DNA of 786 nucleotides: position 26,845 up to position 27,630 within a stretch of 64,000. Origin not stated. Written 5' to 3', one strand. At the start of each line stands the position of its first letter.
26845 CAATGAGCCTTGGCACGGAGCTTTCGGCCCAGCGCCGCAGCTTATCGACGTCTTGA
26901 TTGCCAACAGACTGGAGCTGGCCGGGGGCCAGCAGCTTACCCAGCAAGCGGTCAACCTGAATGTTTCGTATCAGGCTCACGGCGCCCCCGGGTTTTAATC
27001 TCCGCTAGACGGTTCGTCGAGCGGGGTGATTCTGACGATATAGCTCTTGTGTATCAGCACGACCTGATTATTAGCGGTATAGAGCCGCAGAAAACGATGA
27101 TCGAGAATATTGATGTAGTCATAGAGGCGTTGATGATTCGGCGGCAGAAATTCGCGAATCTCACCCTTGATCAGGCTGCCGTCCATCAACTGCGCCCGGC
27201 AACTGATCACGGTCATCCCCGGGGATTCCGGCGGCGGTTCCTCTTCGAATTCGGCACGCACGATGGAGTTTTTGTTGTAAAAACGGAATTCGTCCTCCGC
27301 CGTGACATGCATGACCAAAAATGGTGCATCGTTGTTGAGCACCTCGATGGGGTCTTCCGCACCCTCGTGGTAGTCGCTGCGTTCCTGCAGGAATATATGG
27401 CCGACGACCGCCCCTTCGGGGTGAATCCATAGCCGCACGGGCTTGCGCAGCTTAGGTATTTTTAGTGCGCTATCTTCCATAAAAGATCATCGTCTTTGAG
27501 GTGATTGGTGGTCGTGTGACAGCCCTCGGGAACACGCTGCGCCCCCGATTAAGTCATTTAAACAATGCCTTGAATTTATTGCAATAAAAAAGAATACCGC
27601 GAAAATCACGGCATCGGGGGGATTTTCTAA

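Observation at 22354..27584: Operon of a duplicated small protein, a HEAT-repeat Ser/Thr kinase and two PilT-family ATPases, with no pilus genes nearby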

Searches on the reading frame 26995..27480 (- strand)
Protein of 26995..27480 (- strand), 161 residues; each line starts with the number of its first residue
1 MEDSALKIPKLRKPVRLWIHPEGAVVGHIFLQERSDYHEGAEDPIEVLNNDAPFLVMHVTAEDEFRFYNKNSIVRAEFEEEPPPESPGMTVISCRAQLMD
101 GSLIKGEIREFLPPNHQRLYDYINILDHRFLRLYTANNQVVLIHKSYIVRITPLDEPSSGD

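Call 3: search_protein_families(library=pfam, proteins=[window:26995-27480:-], max_evalue=0.01)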
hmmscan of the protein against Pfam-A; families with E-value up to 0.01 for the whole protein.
window:26995-27480:- (161 aa): 1 family
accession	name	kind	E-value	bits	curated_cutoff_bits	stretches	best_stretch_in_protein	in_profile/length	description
PF20660.2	DUF6812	-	8e-05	23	27.1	0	111-148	7-53/53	Family of unknown function (DUF6812)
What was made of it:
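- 26995..27480 (-): 161-aa soluble protein made of two tandem DUF6812-type domains, probably Sm/Hfq-like beta-barrels. It is the first gene of the operon and a likely adaptor for PilT-family ATPases. The Pfam DUF6812 hit is below cut-off (23 vs 27.1 bits, call 3).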

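Call 4: search_protein_families(library=ncbifam, proteins=[window:26995-27480:-], max_evalue=0.01)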
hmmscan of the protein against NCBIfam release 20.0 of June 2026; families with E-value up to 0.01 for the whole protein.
window:26995-27480:- (161 aa): 0 families

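Call 6: find_homologous_proteins(query=window:26995-27480:-, max_evalue=0.001)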
Query window:26995-27480:- (161 aa): 23 proteins with E <= 0.001 among 27 candidates.
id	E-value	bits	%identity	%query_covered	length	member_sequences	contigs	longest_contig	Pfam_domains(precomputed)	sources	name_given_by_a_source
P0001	5.4e-104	363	100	100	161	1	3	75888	-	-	-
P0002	1.7e-50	189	54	96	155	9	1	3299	-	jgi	-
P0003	3.3e-50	188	57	94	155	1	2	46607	-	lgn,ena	-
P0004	8.7e-50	187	55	96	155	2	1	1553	-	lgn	-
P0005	5.3e-48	181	52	96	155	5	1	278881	-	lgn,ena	-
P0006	5.4e-47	178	54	98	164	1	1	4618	PF20660.3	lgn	-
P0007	1.5e-45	173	50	97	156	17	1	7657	-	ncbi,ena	-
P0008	4.0e-44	169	51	96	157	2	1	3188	-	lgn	-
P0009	2.2e-43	166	51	97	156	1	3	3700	-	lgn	-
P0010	3.6e-42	162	49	98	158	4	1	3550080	-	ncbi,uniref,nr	ncbi:hypothetical protein [Ectothiorhodospira sp. BSL-9]|uniref:hypothetical protein n=1 Tax=Ectothi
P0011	8.1e-42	161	47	100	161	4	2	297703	-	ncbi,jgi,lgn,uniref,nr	ncbi:hypothetical protein [Ectothiorhodospira mobilis]|jgi:hypothetical protein|uniref:Uncharacteriz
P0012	1.1e-41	161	47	99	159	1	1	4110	-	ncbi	-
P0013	1.5e-40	157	47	96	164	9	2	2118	-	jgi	jgi:hypothetical protein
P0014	4.2e-40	155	48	95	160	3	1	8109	-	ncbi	ncbi:MAG: hypothetical protein ACLFSK_04120 [Ectothiorhodospira sp.]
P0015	5.8e-40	155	47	92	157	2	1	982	-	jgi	-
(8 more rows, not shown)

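Call 8: find_encoding_contigs(protein=P0010, flank=10000, max_places=2)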
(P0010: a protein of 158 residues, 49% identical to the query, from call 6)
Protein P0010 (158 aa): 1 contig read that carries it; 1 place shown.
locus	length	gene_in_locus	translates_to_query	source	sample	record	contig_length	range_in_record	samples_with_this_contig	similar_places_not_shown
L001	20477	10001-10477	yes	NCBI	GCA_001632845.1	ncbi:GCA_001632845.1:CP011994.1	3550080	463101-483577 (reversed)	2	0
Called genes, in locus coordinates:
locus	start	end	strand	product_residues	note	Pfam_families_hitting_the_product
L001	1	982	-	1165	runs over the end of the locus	PF27051:TamB_N, PF04357:TamB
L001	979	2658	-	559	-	PF07244:POTRA (faint), PF17243:POTRA_TamA_1, PF01103:Omp85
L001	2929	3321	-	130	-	-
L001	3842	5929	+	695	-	PF05954:Phage_GPD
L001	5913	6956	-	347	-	PF00005:ABC_tran, PF13304:AAA_21 (faint), PF08402:TOBE_2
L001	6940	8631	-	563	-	PF00528:BPD_transp_1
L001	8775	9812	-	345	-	PF13531:SBP_bac_11, PF01547:SBP_bac_1, PF13416:SBP_bac_8, PF13343:SBP_bac_6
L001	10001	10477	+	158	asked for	-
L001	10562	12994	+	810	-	PF03130:HEAT_PBS (faint), PF02985:HEAT (faint), PF13646:HEAT_2, PF00514:Arm (faint), PF13646:HEAT_2, PF13646:HEAT_2, PF00069:Pkinase, PF07714:PK_Tyr_Ser-Thr, +3 more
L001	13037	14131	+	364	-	PF00437:T2SSE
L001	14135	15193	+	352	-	PF00437:T2SSE, PF13191:AAA_16 (faint)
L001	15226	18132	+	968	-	PF03710:GlnE, PF08335:GlnD_UR_UTase, PF03710:GlnE, PF08335:GlnD_UR_UTase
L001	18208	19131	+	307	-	PF01063:Aminotran_4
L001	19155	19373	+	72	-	PF10276:zf-CHCC (weak)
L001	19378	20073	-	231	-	PF03567:Sulfotransfer_2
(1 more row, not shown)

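Call 9: find_encoding_contigs(protein=P0005, flank=10000, max_places=2)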
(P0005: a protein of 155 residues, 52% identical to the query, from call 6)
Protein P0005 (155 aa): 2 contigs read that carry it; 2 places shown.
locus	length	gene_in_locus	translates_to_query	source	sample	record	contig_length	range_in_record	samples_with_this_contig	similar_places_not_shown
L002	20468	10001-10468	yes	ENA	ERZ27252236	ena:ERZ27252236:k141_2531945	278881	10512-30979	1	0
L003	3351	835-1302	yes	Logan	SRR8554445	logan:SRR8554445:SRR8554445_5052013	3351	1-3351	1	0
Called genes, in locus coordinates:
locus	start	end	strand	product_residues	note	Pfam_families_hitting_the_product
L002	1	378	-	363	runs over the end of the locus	PF01883:FeS_assembly_P, PF00142:Fer4_NifH (faint), PF01656:CbiA, PF09140:MipZ, PF10609:ParA, PF13614:AAA_31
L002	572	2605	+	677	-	PF00133:tRNA-synt_1, PF01921:tRNA-synt_1f (faint), PF09334:tRNA-synt_1g, PF01406:tRNA-synt_1e (weak), PF19303:Anticodon_3, PF01588:tRNA_bind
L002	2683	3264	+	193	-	PF02508:Rnf-Nqr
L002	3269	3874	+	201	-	PF04060:FeS, PF12797:Fer4_2 (faint), PF12838:Fer4_7 (faint), PF13484:Fer4_16 (faint), PF00037:Fer4, PF12837:Fer4_6 (weak), PF13237:Fer4_10, PF14697:Fer4_21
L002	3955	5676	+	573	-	PF13375:RnfC_N, PF01512:Complex1_51K, PF10531:SLBB, PF12838:Fer4_7, PF13183:Fer4_8, PF13187:Fer4_9 (weak), PF13237:Fer4_10, PF13534:Fer4_17 (weak)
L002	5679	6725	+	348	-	PF03116:NQR2_RnfD_RnfE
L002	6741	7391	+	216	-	PF04205:FMN_bind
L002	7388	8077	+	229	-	PF02508:Rnf-Nqr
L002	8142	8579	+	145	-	-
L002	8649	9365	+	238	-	PF00730:HhH-GPD, PF00633:HHH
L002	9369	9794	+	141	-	PF08897:DUF1841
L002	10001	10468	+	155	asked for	-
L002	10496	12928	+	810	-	PF03130:HEAT_PBS (faint), PF10363:RTP1_C1 (faint), PF18991:DUF5724 (weak), PF13646:HEAT_2, PF13646:HEAT_2, PF00069:Pkinase, PF07714:PK_Tyr_Ser-Thr, PF12330:Haspin_kinase (weak), +8 more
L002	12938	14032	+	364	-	PF00437:T2SSE, PF13191:AAA_16 (faint)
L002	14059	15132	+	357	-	PF00437:T2SSE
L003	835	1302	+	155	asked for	-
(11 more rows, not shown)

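Call 21: predict_structure(alignment_id=A1)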
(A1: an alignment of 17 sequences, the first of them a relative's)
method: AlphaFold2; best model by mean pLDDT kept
length: 161 residues; sequences in the alignment: 17
mean_pLDDT: 56.9   pTM: 0.51
mean pLDDT of the five models: 56.9, 47.7, 44.2, 43.6, 35.0
residues with pLDDT >= 90: 0; 70-90: 41; 50-70: 62; < 50: 58
segments of 3 or more residues with pLDDT < 50: 1-48, 115-119, 157-161
pLDDT, mean of each block of 10 residues (from residue 1): 36 46 40 39 44 56 59 56 59 78 77 51 62 75 73 62 35
secondary structure, 60 per line:
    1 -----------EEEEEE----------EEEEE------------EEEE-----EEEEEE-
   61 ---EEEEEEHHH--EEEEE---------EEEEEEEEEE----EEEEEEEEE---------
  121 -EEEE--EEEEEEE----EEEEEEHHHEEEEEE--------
elements in order: E12-17 E28-32 E45-48 E54-59 E64-69 E75-79 E89-98 E103-111 E122-125 E128-134 E139-144 E148-153
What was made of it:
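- Tried and rejected: It was too poor to use (pLDDT 57, call 21).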

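Call 23: search_protein_families(library=padloc, proteins=[window:26995-27480:-], max_evalue=0.001)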
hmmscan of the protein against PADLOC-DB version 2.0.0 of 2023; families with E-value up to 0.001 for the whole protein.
window:26995-27480:- (161 aa): 0 families

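Call 29: fold_search(model_id=the predicted structure, library=pdb)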
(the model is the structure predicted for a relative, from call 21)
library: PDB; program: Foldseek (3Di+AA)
matches with E <= 10: 394; with E <= 0.001: 0
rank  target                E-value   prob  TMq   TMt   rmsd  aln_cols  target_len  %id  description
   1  9fnd_Y                8.4e-02  0.97  0.27  0.15   4.8        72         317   15  Transcriptional activator PafBC bound to mycobacterial RNA polymerase (released 2025-02-12)
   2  3hfo_A                2.0e-01  1.00  0.27  0.64   4.6        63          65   17  Crystal Structure of an Hfq protein from Synechocystis sp. (released 2009-07-14)
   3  3exu_B                3.1e-01  0.09  0.16  0.15  15.3       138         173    8  A glycoside hydrolase family 11 xylanase with an extended thumb region (released 2009-08-25)
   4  7ogm_K                3.4e-01  0.92  0.23  0.54   5.1        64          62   12  A cooperative PNPase-Hfq-RNA carrier complex facilitates bacterial riboregulation. PNPase-3'ETS(leuZ)-Hfq (released 2021-07-07)
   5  1i85_C                4.2e-01  0.13  0.15  0.18  11.3        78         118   17  CRYSTAL STRUCTURE OF THE CTLA-4/B7-2 COMPLEX (released 2001-04-04)
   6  9b45_1                5.5e-01  0.04  0.13  0.06  15.4       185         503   10  Pseudomonas phage Pa193 baseplate complex and tail fiber (released 2024-10-16)
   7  9p7r_A1               6.2e-01  0.10  0.18  0.09  14.4       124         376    8  In situ structure of the sheathed FlaB flagellar filament in Vibrio cholerae (released 2025-09-24)
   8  8cpo                  6.2e-01  0.05  0.15  0.15  12.0       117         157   12  Crystal structure of the PolB16_OarG intein variant S1A, N183A, C111A, C165A (released 2023-05-17)
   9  7oh8_B                6.5e-01  0.84  0.23  0.50   5.2        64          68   16  R17A mutant of Hfq protein from Neisseria meningitidis (released 2022-06-01)
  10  6jie_A                6.9e-01  0.99  0.30  0.61   1.9        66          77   12  YaeO bound to Magnesium from Vibrio cholerae O395 (released 2019-12-11)
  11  8cpn                  6.9e-01  0.05  0.16  0.16  12.1       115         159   13  Crystal structure of the PolB16_OarG intein variant S1A, N183A (released 2023-05-17)
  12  4bq3_C                6.9e-01  0.04  0.13  0.05  16.7       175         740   11  Structural analysis of an exo-beta-agarase (released 2013-08-14)
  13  4bq3_B                7.2e-01  0.04  0.13  0.05  16.5       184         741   10  Structural analysis of an exo-beta-agarase (released 2013-08-14)
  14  6xj9_B                8.1e-01  0.05  0.14  0.05  15.3       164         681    9  Structure of PfGH50B (released 2020-09-16)
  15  6aso_D                8.5e-01  0.75  0.22  0.53   4.4        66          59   17  Structure of yeast U6 snRNP with 3'-phosphate terminated U6 RNA (released 2018-05-09)
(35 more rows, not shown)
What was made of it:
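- On Sm/Hfq-like fold: The full-length model was poor (pLDDT 57, calls 21, 29).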

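Call 72: find_related_loci(query=A1, collection=metagenome_contigs, flank=6000)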
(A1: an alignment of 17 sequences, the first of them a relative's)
Query A1 (161 aa) in metagenome_contigs; peptide patterns used: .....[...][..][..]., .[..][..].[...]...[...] (x = any residue, [..] = any of these).
144 stretches matched a pattern; 44 encode a relative of the query (tblastn E <= 1e-3); 44 distinct loci.
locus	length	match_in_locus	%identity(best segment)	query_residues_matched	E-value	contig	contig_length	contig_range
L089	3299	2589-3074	53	1-161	2e-56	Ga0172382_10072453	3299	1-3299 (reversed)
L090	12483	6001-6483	52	1-161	4e-56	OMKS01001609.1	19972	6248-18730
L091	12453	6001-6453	53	5-155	7e-54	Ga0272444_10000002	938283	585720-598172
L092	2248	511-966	53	1-152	1e-53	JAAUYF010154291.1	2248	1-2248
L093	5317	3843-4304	52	1-153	3e-50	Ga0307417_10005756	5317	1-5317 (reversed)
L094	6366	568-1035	51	1-155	1e-49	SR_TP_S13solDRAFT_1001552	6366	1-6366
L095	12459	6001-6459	49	1-153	2e-48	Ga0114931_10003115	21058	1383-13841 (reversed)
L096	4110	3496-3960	48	1-155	5e-48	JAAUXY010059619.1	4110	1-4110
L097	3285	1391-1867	46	1-159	1e-47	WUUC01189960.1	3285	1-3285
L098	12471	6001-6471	50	1-155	7e-48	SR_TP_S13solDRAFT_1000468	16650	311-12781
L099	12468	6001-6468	51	1-155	1e-47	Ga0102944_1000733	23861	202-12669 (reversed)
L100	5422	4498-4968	50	1-155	7e-47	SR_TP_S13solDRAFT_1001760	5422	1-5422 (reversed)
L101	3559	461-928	47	1-156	5e-46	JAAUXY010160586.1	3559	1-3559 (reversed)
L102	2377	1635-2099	51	6-158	3e-46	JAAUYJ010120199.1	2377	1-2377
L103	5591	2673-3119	49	8-154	9e-46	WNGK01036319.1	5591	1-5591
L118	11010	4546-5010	45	1-153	1e-42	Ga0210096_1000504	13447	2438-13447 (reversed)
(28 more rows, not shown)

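Call 78: search_protein_families(library=pfam, proteins=[L103:424-2511:-, L118:10751-11008:+, L118:9801-10490:+], max_evalue=0.001)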
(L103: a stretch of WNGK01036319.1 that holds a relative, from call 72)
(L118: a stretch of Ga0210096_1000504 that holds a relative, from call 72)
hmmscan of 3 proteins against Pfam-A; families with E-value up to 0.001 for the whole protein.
L103:424-2511:- (695 aa): 6 families
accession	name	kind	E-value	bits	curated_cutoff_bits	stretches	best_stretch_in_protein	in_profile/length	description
PF00211.25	Guanylate_cyc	-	3.1e-22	79.5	21.9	1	395-569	10-179/183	Adenylate and Guanylate cyclase catalytic domain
PF00498.31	FHA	-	4.8e-17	62.6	20.7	1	39-103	3-67/67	FHA domain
PF01590.32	GAF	-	2.9e-15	57.4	22.4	1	208-347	1-133/133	GAF domain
PF13185.12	GAF_2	-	2.6e-14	54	28.6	1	208-347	3-135/136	GAF domain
PF16697.10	Yop-YscD_cpl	-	4.6e-11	43.3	33.2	1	20-108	1-89/94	Inner membrane component of T3SS, cytoplasmic domain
PF13492.12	GAF_3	-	4.9e-08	33.9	27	1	227-349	19-129/129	GAF domain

L118:10751-11008:+ (86 aa): 1 family
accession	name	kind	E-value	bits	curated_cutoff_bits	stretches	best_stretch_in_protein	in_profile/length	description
PF00211.25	Guanylate_cyc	-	4.7e-07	30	21.9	1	1-72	9-80/183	Adenylate and Guanylate cyclase catalytic domain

L118:9801-10490:+ (229 aa): 2 families
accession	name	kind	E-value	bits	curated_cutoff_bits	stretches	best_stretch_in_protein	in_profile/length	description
PF13975.11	gag-asp_proteas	-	2.6e-28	98.9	28.2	1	121-213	1-92/92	gag-polyprotein putative aspartyl protease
PF13650.11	Asp_protease_2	-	1.2e-23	84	24.3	1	121-210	1-90/90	Aspartyl protease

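Call 79: search_protein_representatives(alignment_id=A1)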
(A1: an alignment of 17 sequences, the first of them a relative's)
Query: 17 sequences, 160 profile positions. Proteins with E-value up to 0.001 (for the whole library): 650; up to 1e-10: 101; up to 1e-30: 26. The best 150 are listed.
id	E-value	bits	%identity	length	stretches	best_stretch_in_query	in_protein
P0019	3.6e-70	250.9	-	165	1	1-154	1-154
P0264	1.4e-56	206.8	-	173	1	3-154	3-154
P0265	1.4e-53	197.0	-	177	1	6-158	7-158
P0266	4.6e-53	195.3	-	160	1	1-152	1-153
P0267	2.7e-52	192.8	-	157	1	2-155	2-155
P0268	8.3e-52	191.2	-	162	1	4-157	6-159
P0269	3.8e-49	182.6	-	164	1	3-157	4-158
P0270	2.1e-47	176.9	-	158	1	1-155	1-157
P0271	4.6e-47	175.8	-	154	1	1-155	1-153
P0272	1.8e-46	173.9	-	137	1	17-153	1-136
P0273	2.7e-45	170.0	-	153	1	4-149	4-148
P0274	3.5e-44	166.4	-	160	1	1-154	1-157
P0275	9.8e-43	161.7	-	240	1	5-153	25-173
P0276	6.6e-42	159.0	-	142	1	3-113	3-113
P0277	7.7e-40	152.3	-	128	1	33-155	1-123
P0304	9.4e-18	80.5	-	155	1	3-153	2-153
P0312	3.0e-14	69.1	-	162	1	6-152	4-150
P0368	2.0e-10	56.7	-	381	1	6-156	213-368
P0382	4.2e-10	55.7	-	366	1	6-154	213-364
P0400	1.8e-09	53.6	-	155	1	6-152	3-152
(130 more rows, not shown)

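Call 80: find_encoding_contigs(protein=P0304, flank=6000, max_places=2)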
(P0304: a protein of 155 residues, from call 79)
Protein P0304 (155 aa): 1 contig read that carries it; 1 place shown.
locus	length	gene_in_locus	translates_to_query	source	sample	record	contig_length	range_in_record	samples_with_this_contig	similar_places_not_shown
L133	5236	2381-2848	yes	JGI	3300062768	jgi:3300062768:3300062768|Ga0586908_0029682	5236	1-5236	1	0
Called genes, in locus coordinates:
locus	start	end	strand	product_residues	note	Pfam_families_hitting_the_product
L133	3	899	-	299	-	?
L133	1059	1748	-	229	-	PF00719:Pyrophosphatase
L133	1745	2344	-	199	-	PF14597:Lactamase_B_5, PF00753:Lactamase_B (faint)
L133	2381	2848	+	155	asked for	PF20660:DUF6812 (faint)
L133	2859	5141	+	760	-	PF00390:malic, PF03949:Malic_M, PF01515:PTA_PTB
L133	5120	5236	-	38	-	?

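Call 83: find_encoding_contigs(protein=P0382, flank=6000, max_places=2)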
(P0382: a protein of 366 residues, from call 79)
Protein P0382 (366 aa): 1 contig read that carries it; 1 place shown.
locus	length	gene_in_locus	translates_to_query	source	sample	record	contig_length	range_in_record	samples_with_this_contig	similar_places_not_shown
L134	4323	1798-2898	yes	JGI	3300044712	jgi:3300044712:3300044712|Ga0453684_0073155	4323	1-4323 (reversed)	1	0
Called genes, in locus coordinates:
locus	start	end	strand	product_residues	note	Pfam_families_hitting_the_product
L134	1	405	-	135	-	?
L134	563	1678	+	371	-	-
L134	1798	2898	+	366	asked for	PF00072:Response_reg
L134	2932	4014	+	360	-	PF00437:T2SSE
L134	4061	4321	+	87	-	?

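Call 84: find_encoding_contigs(protein=P0400, flank=6000, max_places=2)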
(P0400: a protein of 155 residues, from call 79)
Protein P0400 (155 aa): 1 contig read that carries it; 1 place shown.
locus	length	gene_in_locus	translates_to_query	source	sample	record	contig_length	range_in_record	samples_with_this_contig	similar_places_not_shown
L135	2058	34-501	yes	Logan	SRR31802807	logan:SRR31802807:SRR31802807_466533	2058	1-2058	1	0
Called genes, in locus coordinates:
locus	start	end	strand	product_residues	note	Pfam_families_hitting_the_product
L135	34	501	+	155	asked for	-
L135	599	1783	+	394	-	PF06559:DCD_N, PF22769:DCD, PF22569:DCD_C, PF22769:DCD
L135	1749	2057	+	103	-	?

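Call 86: find_encoding_contigs(protein=P0368, flank=8000, max_places=2)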
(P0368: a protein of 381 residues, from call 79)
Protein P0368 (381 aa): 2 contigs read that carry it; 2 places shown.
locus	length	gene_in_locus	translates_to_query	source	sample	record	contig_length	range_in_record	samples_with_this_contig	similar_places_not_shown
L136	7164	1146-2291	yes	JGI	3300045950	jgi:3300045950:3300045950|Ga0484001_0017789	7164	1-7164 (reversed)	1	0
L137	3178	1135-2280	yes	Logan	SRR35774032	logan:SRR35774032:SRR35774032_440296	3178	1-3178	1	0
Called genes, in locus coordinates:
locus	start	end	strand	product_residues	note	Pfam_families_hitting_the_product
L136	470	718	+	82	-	-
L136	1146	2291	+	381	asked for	PF00072:Response_reg, PF20660:DUF6812 (faint)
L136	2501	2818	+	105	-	PF18765:Polbeta, PF01909:NTP_transf_2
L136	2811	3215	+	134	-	PF05168:HEPN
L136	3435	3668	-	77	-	-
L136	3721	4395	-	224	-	PF13424:TPR_12 (faint), PF07719:TPR_2 (faint), PF13181:TPR_8 (faint), PF13428:TPR_14 (faint), PF13431:TPR_17 (faint), PF00515:TPR_1 (faint), PF13176:TPR_7 (faint), PF13432:TPR_16 (weak)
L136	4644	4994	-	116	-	-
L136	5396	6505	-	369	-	PF00438:S-AdoMet_synt_N, PF02772:S-AdoMet_synt_M, PF02773:S-AdoMet_synt_C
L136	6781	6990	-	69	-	-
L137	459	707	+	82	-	-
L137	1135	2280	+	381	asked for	PF00072:Response_reg, PF20660:DUF6812 (faint)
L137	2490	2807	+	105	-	PF18765:Polbeta, PF01909:NTP_transf_2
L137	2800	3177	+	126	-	?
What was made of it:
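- On DUF6812 (Pfam PF20660): Homologue P0006 and remote relatives carry precomputed DUF6812 hits, some faint (calls 6, 80, 86).
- Three of five sampled remote DUF6812x2 relatives have no ATPase next to them (calls 80, 84, 86). One DUF6812 relative lies next to an NTase-HEPN pair (call 86).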
